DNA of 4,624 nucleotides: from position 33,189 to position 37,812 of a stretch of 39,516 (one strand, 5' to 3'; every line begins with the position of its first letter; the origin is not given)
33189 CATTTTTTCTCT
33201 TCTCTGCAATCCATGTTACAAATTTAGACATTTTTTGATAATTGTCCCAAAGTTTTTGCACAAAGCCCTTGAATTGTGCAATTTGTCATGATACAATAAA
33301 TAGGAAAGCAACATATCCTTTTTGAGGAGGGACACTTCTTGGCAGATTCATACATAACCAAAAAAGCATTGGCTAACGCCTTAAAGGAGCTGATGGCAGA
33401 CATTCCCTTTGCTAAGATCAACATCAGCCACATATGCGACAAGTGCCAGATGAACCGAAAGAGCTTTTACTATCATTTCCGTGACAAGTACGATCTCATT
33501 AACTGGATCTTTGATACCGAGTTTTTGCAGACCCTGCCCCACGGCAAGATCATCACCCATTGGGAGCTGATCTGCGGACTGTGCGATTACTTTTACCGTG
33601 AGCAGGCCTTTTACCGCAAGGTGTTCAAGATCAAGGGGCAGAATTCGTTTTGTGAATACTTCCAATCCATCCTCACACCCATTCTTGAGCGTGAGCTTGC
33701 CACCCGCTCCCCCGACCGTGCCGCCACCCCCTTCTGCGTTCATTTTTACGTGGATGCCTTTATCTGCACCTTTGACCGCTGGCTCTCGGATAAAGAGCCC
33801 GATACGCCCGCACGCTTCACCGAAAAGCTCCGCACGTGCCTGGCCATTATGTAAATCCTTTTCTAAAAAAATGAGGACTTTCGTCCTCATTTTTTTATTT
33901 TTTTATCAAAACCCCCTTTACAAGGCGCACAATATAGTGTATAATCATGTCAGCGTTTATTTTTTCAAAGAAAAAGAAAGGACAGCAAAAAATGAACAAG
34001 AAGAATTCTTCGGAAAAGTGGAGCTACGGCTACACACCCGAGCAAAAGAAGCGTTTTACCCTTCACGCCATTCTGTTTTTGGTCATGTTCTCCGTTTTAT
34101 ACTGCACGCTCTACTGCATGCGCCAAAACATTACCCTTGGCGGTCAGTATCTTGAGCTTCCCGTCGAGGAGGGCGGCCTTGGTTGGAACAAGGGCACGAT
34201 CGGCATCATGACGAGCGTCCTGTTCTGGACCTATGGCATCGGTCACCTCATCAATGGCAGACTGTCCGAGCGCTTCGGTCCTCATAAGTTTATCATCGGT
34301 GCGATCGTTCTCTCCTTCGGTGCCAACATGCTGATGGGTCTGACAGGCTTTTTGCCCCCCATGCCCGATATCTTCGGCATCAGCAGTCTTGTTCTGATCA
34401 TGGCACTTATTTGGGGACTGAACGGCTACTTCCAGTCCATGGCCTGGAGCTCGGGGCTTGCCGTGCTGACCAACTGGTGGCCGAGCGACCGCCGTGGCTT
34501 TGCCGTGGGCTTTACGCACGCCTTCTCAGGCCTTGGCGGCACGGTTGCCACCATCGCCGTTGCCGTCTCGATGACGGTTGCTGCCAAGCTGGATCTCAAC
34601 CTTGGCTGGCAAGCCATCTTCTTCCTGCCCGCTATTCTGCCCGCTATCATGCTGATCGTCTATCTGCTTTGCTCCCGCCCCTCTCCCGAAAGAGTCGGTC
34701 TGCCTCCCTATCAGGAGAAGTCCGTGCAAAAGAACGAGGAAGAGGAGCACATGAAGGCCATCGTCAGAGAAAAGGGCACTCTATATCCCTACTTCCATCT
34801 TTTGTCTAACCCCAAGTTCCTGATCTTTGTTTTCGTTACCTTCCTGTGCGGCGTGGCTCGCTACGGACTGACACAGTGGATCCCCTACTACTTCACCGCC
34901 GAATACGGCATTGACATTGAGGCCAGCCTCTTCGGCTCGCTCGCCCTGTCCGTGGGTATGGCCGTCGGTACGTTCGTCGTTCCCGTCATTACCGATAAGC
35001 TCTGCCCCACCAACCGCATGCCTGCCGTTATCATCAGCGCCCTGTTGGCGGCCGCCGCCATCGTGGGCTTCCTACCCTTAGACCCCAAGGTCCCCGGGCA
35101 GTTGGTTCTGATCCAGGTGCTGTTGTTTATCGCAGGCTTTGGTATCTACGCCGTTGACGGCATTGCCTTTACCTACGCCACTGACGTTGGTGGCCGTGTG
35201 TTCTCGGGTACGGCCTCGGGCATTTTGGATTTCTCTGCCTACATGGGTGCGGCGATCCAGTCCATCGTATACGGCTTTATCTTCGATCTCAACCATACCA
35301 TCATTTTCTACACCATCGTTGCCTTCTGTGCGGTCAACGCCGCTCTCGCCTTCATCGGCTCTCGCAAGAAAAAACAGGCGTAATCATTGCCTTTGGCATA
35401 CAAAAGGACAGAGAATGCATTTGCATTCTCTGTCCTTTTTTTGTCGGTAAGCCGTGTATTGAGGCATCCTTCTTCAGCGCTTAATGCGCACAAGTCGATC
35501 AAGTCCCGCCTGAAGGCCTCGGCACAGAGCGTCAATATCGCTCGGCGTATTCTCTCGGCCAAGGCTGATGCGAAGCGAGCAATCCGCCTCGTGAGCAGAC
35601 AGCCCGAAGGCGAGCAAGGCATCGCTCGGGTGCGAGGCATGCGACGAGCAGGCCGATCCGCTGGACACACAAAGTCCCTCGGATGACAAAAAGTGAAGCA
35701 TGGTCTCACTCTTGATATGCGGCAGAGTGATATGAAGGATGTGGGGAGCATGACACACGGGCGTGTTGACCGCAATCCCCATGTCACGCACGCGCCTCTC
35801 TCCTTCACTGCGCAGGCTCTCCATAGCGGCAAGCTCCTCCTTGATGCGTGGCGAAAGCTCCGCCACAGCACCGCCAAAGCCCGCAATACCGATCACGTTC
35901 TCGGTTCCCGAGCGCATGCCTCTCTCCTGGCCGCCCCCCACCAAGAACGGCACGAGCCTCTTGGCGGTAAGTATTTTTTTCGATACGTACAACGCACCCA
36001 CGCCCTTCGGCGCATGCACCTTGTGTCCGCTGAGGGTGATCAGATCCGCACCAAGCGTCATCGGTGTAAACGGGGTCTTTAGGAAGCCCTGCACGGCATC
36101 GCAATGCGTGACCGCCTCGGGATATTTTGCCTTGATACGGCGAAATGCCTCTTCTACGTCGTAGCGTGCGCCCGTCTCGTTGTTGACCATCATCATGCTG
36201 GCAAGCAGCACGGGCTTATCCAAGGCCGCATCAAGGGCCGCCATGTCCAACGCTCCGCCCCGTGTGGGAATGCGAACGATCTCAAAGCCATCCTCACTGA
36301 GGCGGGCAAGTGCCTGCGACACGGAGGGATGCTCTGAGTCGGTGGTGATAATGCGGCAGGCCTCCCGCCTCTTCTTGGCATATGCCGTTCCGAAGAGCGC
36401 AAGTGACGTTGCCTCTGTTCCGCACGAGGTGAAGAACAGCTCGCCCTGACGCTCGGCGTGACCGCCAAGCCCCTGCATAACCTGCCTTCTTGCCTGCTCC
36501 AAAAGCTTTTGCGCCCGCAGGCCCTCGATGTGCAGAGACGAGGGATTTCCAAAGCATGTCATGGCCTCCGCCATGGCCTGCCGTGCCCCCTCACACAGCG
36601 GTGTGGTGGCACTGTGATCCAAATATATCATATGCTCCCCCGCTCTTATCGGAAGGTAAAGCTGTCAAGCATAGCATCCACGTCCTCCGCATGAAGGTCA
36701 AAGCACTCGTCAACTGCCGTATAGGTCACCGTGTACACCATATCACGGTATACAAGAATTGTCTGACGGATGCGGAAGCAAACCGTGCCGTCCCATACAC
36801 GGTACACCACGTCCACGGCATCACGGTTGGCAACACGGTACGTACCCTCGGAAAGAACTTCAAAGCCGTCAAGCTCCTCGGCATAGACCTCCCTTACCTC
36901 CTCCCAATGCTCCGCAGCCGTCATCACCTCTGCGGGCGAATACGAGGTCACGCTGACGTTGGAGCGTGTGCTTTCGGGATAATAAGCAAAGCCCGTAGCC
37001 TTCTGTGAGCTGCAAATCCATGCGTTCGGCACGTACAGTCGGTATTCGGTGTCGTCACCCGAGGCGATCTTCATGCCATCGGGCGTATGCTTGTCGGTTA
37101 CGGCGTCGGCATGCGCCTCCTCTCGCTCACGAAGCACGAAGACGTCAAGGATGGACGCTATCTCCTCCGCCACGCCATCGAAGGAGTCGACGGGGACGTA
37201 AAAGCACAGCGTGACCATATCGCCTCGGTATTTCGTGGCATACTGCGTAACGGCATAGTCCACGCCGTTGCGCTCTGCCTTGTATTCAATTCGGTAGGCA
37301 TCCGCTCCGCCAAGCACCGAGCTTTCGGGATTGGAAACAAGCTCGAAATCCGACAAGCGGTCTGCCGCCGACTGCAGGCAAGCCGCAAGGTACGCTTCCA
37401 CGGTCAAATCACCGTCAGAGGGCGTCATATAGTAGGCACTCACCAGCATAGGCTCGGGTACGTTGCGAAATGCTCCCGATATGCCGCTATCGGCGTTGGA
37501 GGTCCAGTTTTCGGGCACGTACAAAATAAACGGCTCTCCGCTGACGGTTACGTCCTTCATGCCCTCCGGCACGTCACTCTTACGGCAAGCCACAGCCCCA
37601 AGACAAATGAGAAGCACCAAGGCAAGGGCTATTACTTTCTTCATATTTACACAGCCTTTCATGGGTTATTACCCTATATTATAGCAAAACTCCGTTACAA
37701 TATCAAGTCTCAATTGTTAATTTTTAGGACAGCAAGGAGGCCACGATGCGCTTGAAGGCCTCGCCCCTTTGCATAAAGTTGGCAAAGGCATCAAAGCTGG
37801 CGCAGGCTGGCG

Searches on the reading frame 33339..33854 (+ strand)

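Call 69: search_protein_families(library=pfam, proteins=[window:33339-33854:+], max_evalue=0.00001)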
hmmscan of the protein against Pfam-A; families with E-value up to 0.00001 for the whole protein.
window:33339-33854:+ (171 aa): 2 families
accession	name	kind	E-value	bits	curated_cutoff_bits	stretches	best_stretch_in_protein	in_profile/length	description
PF14278.11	TetR_C_8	-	8.4e-16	58.4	26.1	1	75-166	3-99/103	Transcriptional regulator C-terminal region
PF00440.29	TetR_N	-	1.2e-06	28.6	24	1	14-54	4-44/47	Bacterial regulatory proteins, tetR family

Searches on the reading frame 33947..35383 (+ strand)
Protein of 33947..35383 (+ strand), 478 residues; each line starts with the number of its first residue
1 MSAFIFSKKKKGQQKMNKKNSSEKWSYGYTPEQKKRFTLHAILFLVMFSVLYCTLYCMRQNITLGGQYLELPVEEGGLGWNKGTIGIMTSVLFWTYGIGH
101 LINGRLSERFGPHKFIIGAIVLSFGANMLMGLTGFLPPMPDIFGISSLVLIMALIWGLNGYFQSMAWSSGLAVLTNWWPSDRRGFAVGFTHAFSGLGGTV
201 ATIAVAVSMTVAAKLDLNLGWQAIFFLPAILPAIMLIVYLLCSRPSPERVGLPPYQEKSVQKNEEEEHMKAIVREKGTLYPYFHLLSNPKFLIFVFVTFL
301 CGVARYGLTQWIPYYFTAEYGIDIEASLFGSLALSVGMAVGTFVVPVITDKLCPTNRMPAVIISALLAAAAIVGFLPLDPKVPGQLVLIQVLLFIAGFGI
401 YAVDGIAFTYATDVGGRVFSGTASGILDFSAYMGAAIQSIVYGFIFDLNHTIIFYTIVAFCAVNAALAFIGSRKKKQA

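Call 69: search_protein_families(library=pfam, proteins=[window:33947-35383:+], max_evalue=0.00001)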
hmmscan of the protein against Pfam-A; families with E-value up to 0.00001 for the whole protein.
window:33947-35383:+ (478 aa): 1 family
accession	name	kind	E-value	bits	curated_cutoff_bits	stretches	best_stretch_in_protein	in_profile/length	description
PF07690.21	MFS_1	-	1.1e-40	140.1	33.4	1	77-437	26-345/347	Major Facilitator Superfamily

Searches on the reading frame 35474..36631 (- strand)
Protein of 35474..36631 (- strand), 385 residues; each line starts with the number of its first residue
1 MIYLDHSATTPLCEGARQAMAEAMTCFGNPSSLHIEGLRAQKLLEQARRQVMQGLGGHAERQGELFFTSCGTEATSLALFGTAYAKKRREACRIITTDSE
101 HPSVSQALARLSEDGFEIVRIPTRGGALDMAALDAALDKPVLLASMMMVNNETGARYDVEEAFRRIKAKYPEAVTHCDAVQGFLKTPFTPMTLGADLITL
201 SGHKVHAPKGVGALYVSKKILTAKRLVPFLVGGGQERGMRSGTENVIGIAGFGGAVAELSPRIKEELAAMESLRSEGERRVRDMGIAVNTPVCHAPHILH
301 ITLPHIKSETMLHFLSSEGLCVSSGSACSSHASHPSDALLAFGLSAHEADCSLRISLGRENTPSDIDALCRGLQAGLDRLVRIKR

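Call 69: search_protein_families(library=pfam, proteins=[window:35474-36631:-], max_evalue=0.00001)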
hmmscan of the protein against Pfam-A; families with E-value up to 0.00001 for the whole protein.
window:35474-36631:- (385 aa): 1 family
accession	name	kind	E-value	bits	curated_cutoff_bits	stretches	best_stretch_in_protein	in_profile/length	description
PF00266.25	Aminotran_5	-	1.3e-56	192.7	21.5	1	2-369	1-371/371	Aminotransferase class-V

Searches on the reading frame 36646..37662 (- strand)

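Call 69: search_protein_families(library=pfam, proteins=[window:36646-37662:-], max_evalue=0.00001)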
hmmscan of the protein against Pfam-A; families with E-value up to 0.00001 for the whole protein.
window:36646-37662:- (338 aa): 2 families
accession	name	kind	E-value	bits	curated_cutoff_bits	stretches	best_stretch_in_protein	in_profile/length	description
PF18933.6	PsbP_2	-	2.3e-09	38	27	1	211-337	58-184/184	PsbP-like protein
PF08786.17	DcrB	-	2.2e-06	28.3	27.2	0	233-334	26-127/127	DcrB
